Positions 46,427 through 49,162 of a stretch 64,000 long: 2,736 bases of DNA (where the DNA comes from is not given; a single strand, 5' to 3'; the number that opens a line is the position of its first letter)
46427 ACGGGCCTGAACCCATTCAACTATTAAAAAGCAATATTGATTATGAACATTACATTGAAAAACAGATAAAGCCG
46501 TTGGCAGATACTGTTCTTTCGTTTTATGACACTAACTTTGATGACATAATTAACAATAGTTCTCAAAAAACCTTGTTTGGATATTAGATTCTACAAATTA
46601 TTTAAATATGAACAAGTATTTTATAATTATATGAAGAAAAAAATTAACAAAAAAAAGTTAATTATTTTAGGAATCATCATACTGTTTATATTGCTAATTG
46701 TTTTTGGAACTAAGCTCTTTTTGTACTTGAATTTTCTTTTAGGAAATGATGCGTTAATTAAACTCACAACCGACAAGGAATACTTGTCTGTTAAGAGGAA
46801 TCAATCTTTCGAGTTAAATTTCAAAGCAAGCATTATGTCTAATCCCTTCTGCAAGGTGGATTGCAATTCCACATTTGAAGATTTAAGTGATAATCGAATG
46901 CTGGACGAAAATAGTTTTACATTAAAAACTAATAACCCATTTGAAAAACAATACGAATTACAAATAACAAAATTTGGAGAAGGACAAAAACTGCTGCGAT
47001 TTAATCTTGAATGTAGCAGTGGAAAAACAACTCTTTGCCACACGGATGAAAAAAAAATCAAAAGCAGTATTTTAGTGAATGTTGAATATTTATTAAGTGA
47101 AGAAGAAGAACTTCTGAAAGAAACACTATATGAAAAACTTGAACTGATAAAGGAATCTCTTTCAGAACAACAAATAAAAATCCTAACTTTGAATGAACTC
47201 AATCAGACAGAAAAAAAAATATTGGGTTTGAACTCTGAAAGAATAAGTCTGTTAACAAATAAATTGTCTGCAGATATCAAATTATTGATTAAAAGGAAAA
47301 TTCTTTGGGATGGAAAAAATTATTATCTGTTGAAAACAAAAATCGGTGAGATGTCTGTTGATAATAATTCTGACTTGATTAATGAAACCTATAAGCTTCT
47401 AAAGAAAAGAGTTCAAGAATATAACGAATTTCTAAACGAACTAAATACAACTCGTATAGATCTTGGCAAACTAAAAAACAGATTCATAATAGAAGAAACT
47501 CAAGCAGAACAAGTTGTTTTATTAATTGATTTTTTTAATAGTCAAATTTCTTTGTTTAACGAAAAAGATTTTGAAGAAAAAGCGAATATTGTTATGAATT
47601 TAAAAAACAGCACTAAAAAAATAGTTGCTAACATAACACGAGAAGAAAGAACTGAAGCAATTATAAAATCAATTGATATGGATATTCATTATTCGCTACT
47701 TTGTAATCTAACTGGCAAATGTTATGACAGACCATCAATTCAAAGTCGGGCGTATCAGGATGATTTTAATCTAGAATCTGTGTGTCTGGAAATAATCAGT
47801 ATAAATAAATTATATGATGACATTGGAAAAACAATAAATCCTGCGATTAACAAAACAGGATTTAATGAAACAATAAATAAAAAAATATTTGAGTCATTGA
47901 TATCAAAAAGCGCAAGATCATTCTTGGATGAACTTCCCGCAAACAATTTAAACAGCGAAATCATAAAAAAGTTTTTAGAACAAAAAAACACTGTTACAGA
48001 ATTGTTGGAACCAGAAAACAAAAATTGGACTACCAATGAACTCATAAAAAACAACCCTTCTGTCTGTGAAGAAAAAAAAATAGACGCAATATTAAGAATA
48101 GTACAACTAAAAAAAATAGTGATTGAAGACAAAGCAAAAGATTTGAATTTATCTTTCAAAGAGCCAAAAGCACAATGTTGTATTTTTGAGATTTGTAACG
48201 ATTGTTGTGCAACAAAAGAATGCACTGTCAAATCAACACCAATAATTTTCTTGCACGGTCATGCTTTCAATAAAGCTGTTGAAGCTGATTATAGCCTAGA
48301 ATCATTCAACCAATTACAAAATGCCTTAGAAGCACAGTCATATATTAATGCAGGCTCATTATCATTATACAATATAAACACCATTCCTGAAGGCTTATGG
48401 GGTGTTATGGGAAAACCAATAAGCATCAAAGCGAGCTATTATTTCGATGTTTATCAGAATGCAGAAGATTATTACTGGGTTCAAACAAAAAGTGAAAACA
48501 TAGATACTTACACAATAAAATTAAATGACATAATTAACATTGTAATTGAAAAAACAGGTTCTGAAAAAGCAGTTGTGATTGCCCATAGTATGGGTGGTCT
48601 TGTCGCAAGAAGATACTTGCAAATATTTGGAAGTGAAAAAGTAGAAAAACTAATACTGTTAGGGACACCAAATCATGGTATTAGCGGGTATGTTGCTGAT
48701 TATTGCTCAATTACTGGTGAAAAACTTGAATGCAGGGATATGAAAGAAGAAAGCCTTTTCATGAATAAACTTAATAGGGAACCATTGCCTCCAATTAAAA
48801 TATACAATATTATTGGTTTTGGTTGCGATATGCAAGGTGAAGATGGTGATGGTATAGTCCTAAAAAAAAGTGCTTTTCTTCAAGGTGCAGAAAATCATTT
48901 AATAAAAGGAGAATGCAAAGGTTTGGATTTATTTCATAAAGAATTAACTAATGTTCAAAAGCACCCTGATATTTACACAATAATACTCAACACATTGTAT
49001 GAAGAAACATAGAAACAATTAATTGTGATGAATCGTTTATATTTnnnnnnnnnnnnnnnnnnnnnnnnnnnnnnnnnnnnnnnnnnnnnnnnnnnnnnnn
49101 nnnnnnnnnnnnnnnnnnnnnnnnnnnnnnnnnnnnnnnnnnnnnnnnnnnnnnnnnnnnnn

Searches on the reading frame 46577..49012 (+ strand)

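Call 3: search_protein_families(library=pfam, proteins=[window:46577-49012:+], max_evalue=0.1)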
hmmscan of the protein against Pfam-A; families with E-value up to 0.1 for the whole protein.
window:46577-49012:+ (811 aa): 13 families
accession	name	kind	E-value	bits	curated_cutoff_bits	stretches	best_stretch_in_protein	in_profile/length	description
PF00561.26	Abhydrolase_1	-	7.5e-10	39.3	25.8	1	641-700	46-107/245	alpha/beta hydrolase fold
PF02089.21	Palm_thioest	-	3e-07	30.8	26.8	1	639-710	44-123/254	Palmitoyl protein thioesterase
PF06028.17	DUF915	-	1.1e-06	28.6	22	1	638-787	78-235/255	Alpha/beta hydrolase of unknown function (DUF915)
PF07819.20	PGAP1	-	7.6e-06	26.3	24.3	1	650-700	73-130/233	PGAP1-like alpha/beta domain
PF02450.21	LCAT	-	8.1e-06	25.7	21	1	632-701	92-164/392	Lecithin:cholesterol acyltransferase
PF01674.24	Lipase_2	-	9.3e-06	25.8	20.3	1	644-713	56-120/219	Lipase (class 2)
PF12146.15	Hydrolase_4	-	9.2e-05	22.3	27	1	639-697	52-109/239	Serine aminopeptidase, S33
PF12695.13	Abhydrolase_5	-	0.0036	17.6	27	1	649-720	43-114/164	Alpha/beta hydrolase family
PF05990.18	DUF900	-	0.0044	16.9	20.5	1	648-690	79-121/232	Alpha/beta hydrolase of unknown function (DUF900)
PF19723.4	DUF6216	-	0.012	15.4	27.3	1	20-107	112-198/270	Family of unknown function (DUF6216)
PF12697.13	Abhydrolase_6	-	0.028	15.5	26.3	1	655-693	56-89/217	Alpha/beta hydrolase family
PF24096.1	DUF7379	-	0.033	14.6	33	1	666-701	73-114/191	Domain of unknown function (DUF7379)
PF05057.20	DUF676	-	0.049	13.6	20.3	0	643-682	56-97/217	Putative serine esterase (DUF676)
